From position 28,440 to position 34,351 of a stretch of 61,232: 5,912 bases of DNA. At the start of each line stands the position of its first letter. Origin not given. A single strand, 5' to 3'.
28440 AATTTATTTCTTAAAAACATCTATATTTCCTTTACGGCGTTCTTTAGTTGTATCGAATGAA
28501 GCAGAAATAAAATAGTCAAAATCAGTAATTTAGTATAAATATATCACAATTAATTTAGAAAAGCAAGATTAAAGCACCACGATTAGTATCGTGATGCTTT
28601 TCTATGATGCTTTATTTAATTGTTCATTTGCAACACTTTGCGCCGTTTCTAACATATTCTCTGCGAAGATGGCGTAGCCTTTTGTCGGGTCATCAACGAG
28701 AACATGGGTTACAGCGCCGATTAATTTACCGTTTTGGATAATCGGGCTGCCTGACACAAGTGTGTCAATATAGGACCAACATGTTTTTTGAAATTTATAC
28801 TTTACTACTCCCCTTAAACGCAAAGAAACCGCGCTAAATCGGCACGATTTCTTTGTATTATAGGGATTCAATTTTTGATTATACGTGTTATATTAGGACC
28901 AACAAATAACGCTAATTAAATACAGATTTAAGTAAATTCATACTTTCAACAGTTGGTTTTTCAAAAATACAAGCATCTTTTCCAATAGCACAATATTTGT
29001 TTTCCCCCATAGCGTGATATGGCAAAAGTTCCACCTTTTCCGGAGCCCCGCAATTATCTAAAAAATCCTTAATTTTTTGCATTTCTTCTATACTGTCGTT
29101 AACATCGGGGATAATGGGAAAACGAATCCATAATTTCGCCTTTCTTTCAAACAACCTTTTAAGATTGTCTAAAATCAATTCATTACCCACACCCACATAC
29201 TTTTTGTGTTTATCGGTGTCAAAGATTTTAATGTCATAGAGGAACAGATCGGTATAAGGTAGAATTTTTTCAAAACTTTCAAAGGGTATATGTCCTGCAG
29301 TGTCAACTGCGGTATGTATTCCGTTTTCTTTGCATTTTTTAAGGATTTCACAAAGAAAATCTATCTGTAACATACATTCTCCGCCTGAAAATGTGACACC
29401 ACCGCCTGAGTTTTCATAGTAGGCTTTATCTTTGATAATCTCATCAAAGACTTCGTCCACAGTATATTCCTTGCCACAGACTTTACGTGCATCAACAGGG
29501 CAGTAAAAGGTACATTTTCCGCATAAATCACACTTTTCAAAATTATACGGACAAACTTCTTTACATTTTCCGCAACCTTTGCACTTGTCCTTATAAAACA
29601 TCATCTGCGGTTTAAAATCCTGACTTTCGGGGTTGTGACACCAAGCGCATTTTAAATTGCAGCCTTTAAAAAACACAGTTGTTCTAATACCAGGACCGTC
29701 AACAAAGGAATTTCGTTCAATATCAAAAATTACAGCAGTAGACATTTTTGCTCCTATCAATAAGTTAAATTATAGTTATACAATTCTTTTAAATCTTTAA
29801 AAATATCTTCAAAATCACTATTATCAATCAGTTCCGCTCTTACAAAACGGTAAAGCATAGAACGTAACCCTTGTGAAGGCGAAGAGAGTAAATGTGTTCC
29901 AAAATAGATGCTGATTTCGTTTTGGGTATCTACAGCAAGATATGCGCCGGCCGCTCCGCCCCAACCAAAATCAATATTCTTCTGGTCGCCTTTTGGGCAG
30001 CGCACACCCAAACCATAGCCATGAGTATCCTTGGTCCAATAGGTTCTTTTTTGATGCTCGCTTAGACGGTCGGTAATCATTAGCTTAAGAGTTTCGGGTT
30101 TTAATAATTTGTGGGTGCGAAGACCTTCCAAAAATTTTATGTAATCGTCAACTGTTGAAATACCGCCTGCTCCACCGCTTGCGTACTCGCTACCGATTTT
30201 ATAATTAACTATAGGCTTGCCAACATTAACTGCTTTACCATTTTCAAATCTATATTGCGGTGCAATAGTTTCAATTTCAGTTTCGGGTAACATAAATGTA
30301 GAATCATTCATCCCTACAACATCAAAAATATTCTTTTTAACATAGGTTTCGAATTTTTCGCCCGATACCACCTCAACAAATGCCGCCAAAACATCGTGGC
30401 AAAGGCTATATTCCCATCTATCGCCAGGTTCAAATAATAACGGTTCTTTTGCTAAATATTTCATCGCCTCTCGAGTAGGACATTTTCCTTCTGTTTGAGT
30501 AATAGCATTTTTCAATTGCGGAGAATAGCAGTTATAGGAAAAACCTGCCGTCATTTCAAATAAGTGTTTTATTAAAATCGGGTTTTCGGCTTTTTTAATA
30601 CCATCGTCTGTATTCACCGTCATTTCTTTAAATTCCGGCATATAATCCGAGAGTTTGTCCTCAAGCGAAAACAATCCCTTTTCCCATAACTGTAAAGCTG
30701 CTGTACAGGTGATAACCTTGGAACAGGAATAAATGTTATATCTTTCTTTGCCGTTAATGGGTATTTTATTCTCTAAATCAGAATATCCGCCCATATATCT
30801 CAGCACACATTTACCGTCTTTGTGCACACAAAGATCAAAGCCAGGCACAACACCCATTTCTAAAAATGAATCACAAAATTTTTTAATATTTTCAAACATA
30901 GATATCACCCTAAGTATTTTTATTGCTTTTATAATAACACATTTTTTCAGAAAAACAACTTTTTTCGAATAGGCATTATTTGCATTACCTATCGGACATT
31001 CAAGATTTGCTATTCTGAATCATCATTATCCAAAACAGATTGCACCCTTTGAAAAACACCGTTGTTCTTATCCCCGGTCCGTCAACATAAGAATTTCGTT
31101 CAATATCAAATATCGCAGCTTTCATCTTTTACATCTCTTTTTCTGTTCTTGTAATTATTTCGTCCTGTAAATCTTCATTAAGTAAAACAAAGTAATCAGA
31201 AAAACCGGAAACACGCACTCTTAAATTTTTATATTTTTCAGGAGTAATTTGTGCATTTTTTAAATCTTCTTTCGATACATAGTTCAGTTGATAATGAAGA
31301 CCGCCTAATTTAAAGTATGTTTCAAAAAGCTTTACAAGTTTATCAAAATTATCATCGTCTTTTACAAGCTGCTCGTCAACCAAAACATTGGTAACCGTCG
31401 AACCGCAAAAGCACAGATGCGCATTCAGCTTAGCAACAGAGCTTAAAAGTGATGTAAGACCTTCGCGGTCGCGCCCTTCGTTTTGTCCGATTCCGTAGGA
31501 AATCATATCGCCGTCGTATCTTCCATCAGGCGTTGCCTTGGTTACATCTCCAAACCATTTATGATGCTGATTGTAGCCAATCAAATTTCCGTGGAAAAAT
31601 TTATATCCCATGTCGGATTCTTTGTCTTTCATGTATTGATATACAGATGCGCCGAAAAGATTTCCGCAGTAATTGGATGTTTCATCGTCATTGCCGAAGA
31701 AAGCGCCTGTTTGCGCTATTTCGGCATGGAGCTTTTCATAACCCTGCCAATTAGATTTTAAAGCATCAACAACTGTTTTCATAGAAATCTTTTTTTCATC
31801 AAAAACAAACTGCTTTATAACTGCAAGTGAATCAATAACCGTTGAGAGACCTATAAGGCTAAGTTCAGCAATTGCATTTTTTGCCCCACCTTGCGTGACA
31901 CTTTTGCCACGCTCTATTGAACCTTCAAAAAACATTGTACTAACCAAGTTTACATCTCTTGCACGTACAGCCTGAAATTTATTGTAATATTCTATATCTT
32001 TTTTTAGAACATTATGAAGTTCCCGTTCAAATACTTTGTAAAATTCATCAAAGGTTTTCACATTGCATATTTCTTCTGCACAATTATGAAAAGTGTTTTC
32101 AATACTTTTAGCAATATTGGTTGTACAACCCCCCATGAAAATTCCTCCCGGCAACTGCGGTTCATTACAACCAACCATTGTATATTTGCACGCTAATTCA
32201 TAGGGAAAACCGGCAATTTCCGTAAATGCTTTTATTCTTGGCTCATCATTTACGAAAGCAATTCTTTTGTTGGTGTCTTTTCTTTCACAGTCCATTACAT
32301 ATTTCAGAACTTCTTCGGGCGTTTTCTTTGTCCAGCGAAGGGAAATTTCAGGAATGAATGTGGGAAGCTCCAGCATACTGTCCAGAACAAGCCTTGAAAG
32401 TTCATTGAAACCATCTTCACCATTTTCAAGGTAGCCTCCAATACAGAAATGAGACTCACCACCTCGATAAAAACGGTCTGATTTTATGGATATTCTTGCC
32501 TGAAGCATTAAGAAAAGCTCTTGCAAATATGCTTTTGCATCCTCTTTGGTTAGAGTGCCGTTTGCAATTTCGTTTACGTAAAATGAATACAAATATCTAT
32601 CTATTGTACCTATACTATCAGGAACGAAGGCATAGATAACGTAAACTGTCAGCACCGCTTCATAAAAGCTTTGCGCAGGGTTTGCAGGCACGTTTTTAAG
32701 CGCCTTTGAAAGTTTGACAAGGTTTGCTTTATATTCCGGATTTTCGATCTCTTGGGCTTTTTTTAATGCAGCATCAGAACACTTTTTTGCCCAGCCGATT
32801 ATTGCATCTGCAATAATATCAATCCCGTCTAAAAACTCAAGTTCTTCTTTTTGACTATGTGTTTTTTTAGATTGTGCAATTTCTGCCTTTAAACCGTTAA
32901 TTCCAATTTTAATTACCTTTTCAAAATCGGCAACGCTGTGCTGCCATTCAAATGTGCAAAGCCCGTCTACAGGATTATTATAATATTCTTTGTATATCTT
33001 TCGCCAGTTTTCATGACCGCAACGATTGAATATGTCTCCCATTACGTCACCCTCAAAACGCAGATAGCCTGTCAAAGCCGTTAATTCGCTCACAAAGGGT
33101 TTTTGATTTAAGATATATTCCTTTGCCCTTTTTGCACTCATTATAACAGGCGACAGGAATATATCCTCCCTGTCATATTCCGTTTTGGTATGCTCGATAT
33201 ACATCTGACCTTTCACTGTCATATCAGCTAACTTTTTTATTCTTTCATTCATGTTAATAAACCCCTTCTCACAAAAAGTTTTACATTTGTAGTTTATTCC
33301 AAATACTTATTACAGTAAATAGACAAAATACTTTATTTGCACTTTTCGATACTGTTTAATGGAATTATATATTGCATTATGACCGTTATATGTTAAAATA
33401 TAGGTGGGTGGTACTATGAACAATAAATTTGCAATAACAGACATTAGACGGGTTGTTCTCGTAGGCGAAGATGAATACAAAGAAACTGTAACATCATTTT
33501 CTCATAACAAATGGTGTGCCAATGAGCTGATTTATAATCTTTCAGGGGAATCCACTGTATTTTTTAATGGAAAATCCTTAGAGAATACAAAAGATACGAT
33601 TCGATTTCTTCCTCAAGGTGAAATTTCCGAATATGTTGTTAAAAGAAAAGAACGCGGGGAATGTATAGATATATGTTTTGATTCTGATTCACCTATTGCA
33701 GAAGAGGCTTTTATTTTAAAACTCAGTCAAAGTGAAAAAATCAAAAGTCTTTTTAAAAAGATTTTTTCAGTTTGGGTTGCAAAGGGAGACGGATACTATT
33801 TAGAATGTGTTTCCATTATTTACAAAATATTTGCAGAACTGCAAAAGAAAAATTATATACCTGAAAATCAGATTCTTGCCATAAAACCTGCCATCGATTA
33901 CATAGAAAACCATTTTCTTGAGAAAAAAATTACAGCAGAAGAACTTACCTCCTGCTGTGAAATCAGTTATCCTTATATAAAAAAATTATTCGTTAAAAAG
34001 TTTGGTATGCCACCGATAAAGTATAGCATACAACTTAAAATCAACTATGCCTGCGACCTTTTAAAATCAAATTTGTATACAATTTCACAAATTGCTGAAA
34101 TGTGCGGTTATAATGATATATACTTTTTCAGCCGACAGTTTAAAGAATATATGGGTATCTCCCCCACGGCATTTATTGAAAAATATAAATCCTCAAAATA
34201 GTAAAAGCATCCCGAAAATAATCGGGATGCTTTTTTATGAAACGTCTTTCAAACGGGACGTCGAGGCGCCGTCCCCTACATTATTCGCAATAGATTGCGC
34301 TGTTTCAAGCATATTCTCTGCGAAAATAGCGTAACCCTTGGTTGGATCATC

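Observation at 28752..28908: Conserved island-end module: palindromic crossover-like core, two direct repeats and a structure-conserved hairpin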

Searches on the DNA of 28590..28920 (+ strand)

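Call 16: search_dna_similar(query=window:28590-28920:+, collection=phages, mode=distant, max_evalue=0.01)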
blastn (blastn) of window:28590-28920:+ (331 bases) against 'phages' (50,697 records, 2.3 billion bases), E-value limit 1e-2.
Records with a match: 2; places in all: 2; records where one place covers at least 80% of the query: 0.
Best place of each record, by identity: 60-80% 2.
By first word of the organism name: Bacteriophage 2.
By host as written in the record: - 2.
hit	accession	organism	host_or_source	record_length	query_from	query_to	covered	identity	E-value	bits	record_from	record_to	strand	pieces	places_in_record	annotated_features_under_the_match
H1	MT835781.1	Bacteriophage sp.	human fecal samples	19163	64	149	26%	72.1%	2e-3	48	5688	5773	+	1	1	record has no annotation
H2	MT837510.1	Bacteriophage sp.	human fecal samples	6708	74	131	18%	77.6%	8e-3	47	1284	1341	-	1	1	record has no annotation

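Call 17: search_dna_similar(query=window:28590-28920:+, collection=plasmids, mode=distant, max_evalue=0.01)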
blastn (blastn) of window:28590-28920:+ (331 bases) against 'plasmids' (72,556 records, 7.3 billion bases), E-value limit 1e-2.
No match.
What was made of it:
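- Tried and rejected: Only weak hits to the spoIVB coding part turned up, and nothing in plasmids (calls 16, 17).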

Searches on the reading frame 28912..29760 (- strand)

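Call 9: search_protein_families(library=pfam, proteins=[window:28912-29760:-])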
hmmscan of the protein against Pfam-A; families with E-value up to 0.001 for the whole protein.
window:28912-29760:- (282 aa): 7 families
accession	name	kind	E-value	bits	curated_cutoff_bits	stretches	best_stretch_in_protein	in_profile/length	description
PF04055.27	Radical_SAM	-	3.3e-15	57.1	29.5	1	86-227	13-162/166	Radical SAM superfamily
PF13353.11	Fer4_12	-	1e-13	52.2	22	1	20-158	1-93/137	4Fe-4S single cluster domain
PF00037.32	Fer4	-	1.2e-09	38.1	21.1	2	73-92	4-23/24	4Fe-4S binding domain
PF12837.12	Fer4_6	-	2.1e-07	31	25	0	57-73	6-22/24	4Fe-4S binding domain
PF12797.12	Fer4_2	-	2.2e-05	24.5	24.5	1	53-72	3-22/22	4Fe-4S binding domain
PF12838.12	Fer4_7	-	0.00017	22.4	27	0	51-73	29-51/52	4Fe-4S dicluster domain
PF13484.11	Fer4_16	-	0.0002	22.5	30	0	45-73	36-66/66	4Fe-4S double cluster binding domain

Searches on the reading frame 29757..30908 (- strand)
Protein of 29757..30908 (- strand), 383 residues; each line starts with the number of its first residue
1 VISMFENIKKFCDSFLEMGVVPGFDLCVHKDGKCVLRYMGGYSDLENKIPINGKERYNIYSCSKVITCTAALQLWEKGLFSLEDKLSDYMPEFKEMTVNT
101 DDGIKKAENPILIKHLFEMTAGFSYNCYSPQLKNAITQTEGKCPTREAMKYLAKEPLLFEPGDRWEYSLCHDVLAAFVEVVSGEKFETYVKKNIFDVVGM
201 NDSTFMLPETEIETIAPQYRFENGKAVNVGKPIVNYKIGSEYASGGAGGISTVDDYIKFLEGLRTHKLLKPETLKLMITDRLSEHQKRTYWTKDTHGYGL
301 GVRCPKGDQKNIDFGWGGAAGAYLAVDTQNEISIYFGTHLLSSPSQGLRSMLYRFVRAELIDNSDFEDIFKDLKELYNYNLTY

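Call 9: search_protein_families(library=pfam, proteins=[window:29757-30908:-])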
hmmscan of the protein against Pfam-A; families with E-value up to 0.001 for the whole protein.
window:29757-30908:- (383 aa): 1 family
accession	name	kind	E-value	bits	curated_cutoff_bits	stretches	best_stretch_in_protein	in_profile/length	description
PF00144.29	Beta-lactamase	-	6.4e-56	190.3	27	1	13-339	6-309/329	Beta-lactamase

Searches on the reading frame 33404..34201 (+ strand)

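Call 9: search_protein_families(library=pfam, proteins=[window:33404-34201:+])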
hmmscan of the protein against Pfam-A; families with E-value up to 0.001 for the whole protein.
window:33404-34201:+ (265 aa): 2 families
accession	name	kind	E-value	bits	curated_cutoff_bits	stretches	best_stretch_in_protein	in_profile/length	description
PF12833.13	HTH_18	-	5e-14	52.8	33.6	1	187-258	7-78/80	Helix-turn-helix domain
PF00165.29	HTH_AraC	-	6.9e-11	42.4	26.6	1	225-258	9-41/42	Bacterial regulatory helix-turn-helix proteins, AraC family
